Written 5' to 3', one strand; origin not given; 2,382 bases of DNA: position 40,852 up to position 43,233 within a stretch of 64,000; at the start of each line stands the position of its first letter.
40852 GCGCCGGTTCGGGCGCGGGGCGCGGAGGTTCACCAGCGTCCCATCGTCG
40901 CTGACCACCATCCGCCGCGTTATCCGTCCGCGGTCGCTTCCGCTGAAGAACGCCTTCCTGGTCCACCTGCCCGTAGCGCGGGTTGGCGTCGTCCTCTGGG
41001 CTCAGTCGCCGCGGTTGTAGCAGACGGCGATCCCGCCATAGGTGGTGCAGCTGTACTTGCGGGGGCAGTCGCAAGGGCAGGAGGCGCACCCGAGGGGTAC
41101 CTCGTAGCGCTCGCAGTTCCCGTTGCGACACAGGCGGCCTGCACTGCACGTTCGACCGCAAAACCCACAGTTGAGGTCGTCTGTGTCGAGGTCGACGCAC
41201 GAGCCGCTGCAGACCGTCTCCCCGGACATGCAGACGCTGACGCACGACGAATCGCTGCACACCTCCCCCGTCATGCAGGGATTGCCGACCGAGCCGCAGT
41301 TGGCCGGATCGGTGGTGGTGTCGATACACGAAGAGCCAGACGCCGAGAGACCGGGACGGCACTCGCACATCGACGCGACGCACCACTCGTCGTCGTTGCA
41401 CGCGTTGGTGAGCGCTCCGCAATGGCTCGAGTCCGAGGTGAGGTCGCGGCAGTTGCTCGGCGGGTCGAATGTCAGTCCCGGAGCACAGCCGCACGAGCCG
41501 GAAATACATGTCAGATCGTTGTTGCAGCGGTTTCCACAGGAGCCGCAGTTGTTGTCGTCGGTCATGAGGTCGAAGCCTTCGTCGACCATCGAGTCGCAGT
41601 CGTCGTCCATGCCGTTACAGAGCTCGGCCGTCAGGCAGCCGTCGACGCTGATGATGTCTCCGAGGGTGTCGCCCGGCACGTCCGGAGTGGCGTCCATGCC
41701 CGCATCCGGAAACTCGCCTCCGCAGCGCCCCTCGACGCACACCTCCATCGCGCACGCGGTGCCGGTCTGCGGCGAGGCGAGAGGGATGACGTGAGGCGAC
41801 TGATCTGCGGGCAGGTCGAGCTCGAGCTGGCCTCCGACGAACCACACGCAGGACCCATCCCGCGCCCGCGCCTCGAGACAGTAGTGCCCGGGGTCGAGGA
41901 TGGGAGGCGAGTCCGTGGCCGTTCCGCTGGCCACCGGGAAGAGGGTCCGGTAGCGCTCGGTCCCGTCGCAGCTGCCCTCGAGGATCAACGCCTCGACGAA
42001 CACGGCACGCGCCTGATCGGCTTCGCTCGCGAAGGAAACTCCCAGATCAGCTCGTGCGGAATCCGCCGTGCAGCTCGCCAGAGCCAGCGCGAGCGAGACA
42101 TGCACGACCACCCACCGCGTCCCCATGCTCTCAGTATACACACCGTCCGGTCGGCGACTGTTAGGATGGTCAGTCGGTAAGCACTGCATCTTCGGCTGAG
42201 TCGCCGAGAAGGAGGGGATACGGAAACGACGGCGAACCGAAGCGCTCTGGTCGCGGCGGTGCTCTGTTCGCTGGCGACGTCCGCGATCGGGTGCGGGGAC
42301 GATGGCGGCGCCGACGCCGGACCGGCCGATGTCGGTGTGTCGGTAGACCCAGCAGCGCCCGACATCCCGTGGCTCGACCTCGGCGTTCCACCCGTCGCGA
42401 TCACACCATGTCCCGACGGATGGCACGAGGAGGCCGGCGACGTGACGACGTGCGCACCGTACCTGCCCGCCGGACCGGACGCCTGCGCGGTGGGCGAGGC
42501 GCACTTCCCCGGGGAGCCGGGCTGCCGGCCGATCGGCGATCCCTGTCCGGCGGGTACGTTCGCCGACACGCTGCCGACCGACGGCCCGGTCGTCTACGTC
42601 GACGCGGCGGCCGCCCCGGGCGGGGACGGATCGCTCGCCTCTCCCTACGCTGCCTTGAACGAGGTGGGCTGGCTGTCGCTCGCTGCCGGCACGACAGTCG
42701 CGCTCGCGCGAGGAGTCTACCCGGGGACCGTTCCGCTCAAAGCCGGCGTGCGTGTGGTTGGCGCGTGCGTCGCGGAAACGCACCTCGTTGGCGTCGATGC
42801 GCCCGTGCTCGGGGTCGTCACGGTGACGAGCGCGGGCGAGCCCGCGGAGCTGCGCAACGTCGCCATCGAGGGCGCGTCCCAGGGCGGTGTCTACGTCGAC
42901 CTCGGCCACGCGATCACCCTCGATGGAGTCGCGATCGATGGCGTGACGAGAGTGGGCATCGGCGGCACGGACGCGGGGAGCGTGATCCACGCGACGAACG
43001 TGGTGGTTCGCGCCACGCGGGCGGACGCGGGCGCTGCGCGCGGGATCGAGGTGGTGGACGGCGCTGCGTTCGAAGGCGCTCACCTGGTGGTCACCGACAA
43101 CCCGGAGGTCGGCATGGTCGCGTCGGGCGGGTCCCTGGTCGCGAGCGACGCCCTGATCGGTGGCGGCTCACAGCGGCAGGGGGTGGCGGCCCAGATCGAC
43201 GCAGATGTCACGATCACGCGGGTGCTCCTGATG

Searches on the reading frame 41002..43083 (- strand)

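Call 11: search_protein_families(library=pfam, proteins=[window:41002-43083:-], max_evalue=0.01)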
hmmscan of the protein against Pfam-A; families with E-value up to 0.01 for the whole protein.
window:41002-43083:- (693 aa): 1 family
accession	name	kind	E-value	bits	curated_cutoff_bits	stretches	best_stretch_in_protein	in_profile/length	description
PF04885.19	Stig1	-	6.2e-11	43.1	24.1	1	614-658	39-83/85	Stigma-specific STIG1-like protein family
